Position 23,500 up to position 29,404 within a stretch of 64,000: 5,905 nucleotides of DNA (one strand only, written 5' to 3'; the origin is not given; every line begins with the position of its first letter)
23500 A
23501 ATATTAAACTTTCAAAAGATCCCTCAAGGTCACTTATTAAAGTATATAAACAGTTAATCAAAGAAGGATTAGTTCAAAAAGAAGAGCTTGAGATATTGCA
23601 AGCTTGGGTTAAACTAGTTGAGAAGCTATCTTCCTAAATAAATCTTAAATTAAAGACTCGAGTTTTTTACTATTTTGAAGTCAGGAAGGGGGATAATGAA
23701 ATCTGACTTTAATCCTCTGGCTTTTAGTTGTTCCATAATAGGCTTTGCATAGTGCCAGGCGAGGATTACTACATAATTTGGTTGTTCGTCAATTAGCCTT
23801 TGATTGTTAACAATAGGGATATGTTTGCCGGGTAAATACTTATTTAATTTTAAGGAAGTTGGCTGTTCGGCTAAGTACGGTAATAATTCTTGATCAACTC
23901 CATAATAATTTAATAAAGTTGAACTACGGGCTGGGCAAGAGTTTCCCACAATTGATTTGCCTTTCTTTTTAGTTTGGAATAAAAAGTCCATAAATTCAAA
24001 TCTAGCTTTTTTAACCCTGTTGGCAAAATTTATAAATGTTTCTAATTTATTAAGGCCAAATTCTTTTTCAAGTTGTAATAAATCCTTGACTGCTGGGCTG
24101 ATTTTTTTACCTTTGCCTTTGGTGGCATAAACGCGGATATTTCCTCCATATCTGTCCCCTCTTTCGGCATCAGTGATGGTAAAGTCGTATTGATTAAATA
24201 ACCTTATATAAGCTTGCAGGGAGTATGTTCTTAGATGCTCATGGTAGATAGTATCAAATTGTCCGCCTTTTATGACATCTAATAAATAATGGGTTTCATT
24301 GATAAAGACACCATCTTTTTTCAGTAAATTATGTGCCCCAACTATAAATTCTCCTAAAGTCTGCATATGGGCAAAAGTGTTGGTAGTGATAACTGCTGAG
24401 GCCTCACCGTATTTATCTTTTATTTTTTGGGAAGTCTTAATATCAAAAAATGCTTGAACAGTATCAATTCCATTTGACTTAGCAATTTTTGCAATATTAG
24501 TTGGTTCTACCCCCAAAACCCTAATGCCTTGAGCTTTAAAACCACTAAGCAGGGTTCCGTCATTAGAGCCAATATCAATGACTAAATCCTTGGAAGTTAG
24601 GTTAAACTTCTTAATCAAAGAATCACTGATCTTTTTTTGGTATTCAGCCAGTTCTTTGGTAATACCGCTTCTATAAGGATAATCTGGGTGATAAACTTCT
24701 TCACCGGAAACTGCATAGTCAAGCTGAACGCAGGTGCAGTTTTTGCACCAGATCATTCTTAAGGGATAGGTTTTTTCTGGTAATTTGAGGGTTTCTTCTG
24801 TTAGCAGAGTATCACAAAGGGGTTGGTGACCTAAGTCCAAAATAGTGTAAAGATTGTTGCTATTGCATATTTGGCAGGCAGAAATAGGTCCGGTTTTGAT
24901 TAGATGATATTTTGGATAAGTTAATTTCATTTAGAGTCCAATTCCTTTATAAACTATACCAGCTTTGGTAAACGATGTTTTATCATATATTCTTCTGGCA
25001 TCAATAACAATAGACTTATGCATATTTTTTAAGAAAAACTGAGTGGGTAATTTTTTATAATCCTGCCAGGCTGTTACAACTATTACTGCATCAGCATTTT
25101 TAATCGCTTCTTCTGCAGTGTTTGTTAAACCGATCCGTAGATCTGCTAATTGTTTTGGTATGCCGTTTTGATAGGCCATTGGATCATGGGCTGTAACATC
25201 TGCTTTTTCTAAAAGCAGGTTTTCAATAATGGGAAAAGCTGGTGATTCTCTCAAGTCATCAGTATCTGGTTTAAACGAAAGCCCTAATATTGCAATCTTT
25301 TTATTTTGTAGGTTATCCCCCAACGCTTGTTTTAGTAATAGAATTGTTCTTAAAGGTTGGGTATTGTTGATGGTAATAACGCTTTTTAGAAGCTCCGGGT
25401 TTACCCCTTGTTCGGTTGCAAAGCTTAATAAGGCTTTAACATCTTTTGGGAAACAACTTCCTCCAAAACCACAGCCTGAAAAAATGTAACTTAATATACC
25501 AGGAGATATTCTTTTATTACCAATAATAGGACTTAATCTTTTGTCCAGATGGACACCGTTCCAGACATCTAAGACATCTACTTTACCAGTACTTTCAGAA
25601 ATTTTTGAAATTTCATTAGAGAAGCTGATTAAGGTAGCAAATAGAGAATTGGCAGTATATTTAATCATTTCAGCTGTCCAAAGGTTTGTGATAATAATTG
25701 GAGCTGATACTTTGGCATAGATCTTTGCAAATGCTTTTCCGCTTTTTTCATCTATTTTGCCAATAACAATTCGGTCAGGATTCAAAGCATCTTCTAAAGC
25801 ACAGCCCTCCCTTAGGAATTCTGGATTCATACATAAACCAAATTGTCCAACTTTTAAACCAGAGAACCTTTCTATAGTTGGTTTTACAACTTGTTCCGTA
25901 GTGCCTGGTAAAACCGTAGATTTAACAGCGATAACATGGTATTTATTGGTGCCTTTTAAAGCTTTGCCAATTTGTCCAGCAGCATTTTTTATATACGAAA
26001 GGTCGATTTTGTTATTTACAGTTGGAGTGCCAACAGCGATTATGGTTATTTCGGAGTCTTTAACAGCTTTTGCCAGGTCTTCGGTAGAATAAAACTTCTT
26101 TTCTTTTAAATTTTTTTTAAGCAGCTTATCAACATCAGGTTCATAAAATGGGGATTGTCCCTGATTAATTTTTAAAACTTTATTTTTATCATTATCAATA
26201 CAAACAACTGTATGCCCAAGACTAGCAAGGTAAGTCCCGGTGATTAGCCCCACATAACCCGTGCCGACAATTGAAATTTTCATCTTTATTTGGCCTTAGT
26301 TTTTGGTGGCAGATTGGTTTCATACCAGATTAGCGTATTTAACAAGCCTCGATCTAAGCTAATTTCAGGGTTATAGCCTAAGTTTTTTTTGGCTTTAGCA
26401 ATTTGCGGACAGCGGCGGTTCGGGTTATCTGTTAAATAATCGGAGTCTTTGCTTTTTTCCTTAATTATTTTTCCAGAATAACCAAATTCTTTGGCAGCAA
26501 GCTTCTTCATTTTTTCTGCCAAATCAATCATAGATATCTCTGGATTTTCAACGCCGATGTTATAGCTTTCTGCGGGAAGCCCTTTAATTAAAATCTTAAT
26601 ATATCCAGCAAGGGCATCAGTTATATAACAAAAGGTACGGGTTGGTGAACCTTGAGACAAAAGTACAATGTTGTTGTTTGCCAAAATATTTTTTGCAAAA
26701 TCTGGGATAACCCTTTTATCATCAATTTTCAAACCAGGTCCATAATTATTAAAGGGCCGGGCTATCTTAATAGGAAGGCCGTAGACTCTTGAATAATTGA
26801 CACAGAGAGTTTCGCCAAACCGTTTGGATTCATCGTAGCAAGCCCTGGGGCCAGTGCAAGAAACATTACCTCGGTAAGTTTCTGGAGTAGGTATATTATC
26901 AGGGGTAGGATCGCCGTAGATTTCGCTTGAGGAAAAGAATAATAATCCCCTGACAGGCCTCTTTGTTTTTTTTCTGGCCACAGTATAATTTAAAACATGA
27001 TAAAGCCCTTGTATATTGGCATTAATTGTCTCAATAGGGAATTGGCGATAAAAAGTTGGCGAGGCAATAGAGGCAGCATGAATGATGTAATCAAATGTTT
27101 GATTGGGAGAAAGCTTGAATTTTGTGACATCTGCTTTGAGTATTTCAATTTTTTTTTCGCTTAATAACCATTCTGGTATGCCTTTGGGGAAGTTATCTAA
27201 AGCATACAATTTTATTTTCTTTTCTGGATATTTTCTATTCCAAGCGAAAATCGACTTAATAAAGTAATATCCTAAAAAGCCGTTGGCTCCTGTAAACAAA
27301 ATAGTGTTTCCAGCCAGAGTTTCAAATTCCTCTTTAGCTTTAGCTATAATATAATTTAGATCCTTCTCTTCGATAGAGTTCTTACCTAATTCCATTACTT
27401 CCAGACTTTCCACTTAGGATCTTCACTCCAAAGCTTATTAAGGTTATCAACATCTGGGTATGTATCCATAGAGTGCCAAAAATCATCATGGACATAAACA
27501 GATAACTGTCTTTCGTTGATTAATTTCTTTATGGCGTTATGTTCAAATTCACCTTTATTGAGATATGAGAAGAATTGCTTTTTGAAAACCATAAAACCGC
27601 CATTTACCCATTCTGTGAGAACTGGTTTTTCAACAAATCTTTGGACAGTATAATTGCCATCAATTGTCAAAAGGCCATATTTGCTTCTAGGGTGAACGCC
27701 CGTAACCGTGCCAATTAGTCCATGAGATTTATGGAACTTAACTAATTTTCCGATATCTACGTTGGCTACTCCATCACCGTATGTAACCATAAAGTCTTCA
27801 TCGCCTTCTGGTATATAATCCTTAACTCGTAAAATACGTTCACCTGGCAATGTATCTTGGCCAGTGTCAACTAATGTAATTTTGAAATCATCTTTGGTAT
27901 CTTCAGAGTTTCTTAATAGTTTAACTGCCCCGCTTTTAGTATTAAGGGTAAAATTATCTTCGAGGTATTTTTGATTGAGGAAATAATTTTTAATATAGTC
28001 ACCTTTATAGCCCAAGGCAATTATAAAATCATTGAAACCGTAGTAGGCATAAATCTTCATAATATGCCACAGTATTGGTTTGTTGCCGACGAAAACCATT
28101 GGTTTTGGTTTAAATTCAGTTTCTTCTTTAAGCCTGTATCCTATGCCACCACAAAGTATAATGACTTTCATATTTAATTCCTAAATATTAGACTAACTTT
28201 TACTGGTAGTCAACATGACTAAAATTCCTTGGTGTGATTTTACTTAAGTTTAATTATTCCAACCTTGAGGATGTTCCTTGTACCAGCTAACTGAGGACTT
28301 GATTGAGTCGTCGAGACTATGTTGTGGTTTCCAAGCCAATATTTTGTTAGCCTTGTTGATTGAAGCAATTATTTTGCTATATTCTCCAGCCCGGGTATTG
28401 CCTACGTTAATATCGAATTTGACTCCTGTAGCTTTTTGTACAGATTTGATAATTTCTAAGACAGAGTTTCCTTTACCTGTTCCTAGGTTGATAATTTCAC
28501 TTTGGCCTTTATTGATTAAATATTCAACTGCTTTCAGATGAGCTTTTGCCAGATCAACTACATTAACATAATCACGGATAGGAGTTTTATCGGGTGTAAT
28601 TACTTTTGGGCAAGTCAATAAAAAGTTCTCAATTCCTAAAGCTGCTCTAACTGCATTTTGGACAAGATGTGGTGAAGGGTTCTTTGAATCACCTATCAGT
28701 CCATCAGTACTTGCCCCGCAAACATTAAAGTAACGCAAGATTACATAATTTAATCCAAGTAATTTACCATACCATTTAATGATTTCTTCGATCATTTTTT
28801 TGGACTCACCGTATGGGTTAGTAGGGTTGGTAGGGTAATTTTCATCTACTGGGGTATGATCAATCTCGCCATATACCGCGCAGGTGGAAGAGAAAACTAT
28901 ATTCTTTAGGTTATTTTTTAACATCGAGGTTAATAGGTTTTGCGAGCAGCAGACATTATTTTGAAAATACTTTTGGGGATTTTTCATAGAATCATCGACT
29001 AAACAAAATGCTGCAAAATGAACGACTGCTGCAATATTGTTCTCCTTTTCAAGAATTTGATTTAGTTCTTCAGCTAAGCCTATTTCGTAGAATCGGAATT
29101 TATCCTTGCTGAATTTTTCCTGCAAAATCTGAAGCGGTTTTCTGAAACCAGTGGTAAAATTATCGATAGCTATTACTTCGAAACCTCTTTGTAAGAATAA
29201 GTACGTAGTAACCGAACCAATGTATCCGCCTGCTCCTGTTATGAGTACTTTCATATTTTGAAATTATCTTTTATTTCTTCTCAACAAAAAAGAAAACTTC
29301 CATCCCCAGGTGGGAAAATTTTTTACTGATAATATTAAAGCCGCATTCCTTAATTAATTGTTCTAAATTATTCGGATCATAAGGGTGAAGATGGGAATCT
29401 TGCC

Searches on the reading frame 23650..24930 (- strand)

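Call 49: search_protein_families(library=pfam, proteins=[window:23650-24930:-], max_evalue=0.001)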
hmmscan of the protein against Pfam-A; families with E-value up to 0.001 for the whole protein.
window:23650-24930:- (426 aa): 4 families
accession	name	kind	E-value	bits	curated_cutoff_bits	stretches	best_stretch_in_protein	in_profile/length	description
PF08484.17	Methyltransf_14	-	4e-43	147.4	23.5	1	261-416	3-160/160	C-methyltransferase C-terminal domain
PF08421.16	Methyltransf_13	-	1.2e-19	70.6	31.3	1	19-80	1-62/62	Putative zinc binding domain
PF13489.12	Methyltransf_23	-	6.3e-12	46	27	1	111-253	20-162/164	Methyltransferase domain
PF08242.18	Methyltransf_12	-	9.3e-05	23.5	30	1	118-209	1-98/98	Methyltransferase domain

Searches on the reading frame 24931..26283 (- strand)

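Call 49: search_protein_families(library=pfam, proteins=[window:24931-26283:-], max_evalue=0.001)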
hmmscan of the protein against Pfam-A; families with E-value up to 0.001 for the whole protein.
window:24931-26283:- (450 aa): 7 families
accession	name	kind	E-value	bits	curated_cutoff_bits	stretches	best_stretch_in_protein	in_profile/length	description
PF03721.20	UDPG_MGDP_dh_N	-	2e-60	204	27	1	1-186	1-185/187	UDP-glucose/GDP-mannose dehydrogenase family, NAD binding domain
PF03720.21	UDPG_MGDP_dh_C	-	7.3e-33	113.5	30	1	331-435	1-103/103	UDP-glucose/GDP-mannose dehydrogenase family, UDP binding domain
PF00984.24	UDPG_MGDP_dh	-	5.6e-26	90.9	25.4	1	202-307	1-93/94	UDP-glucose/GDP-mannose dehydrogenase family, central domain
PF03807.23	F420_oxidored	-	1.4e-07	32.5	21.6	0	378-429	40-91/94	NADP oxidoreductase coenzyme F420-dependent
PF01210.29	NAD_Gly3P_dh_N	-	1.6e-06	28.6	23.1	1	2-94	1-87/158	NAD-dependent glycerol-3-phosphate dehydrogenase N-terminus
PF02558.23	ApbA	-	1.1e-05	25.6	22.2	1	3-84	1-74/150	Ketopantoate reductase PanE/ApbA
PF02254.24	TrkA_N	-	0.00012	22.8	23.8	0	4-42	2-40/116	TrkA-N domain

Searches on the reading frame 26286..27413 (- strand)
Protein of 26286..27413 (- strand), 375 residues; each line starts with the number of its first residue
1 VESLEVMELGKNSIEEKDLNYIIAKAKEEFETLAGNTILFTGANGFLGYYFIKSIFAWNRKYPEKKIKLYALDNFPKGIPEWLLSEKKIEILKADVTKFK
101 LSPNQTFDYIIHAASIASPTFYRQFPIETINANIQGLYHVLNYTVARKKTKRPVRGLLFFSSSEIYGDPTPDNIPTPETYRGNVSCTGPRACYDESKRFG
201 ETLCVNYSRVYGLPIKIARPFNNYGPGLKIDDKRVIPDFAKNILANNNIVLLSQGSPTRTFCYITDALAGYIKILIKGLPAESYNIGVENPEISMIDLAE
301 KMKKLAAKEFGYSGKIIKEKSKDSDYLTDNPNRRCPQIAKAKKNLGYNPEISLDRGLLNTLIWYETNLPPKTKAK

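Call 49: search_protein_families(library=pfam, proteins=[window:26286-27413:-], max_evalue=0.001)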
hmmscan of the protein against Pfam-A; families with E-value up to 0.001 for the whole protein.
window:26286-27413:- (375 aa): 5 families
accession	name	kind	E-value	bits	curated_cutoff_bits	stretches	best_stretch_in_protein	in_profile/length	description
PF01370.27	Epimerase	-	8e-40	137.2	20.9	1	38-287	1-240/240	NAD dependent epimerase/dehydratase family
PF16363.11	GDP_Man_Dehyd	-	6.4e-29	101.9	27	1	39-357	1-329/332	GDP-mannose 4,6 dehydratase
PF01073.25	3Beta_HSD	-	2.2e-06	27.4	22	1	40-205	2-158/280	3-beta hydroxysteroid dehydrogenase/isomerase family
PF07993.18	NAD_binding_4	-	9.2e-06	25.4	20.1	1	41-220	2-204/258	Male sterility protein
PF02719.21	Polysacc_synt_2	-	0.00037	20.2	20.2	0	38-146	1-117/293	Polysaccharide biosynthesis protein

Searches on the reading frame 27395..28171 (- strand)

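Call 49: search_protein_families(library=pfam, proteins=[window:27395-28171:-], max_evalue=0.001)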
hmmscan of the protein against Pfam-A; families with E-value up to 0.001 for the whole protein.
window:27395-28171:- (258 aa): 2 families
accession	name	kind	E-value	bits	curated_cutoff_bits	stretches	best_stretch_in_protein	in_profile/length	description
PF00483.29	NTP_transferase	-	2.7e-21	76.7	21.2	1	2-248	1-236/245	Nucleotidyl transferase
PF12804.13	NTP_transf_3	-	0.00088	19.9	27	1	3-88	1-82/160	MobA-like NTP transferase domain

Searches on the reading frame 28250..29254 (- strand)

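Call 49: search_protein_families(library=pfam, proteins=[window:28250-29254:-], max_evalue=0.001)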
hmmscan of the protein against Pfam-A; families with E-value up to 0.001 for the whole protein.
window:28250-29254:- (334 aa): 8 families
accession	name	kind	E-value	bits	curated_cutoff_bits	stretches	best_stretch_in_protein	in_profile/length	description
PF01370.27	Epimerase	-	2.1e-47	162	20.9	1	3-258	1-240/240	NAD dependent epimerase/dehydratase family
PF16363.11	GDP_Man_Dehyd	-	5.9e-44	151.3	27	1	4-319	1-330/332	GDP-mannose 4,6 dehydratase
PF02719.21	Polysacc_synt_2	-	1e-14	54.9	20.2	1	3-182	1-175/293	Polysaccharide biosynthesis protein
PF04321.23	RmlD_sub_bind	-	5.4e-13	49.1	27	1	1-181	1-154/287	RmlD substrate binding domain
PF01073.25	3Beta_HSD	-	2.2e-12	47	22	1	4-162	1-160/280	3-beta hydroxysteroid dehydrogenase/isomerase family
PF07993.18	NAD_binding_4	-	1.1e-07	31.8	20.1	1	58-191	75-220/258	Male sterility protein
PF03721.20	UDPG_MGDP_dh_N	-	4e-05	23.7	27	1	1-73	1-64/187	UDP-glucose/GDP-mannose dehydrogenase family, NAD binding domain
PF13460.12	NAD_binding_10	-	0.00093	19.6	27.2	0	7-175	1-143/184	NAD(P)H-binding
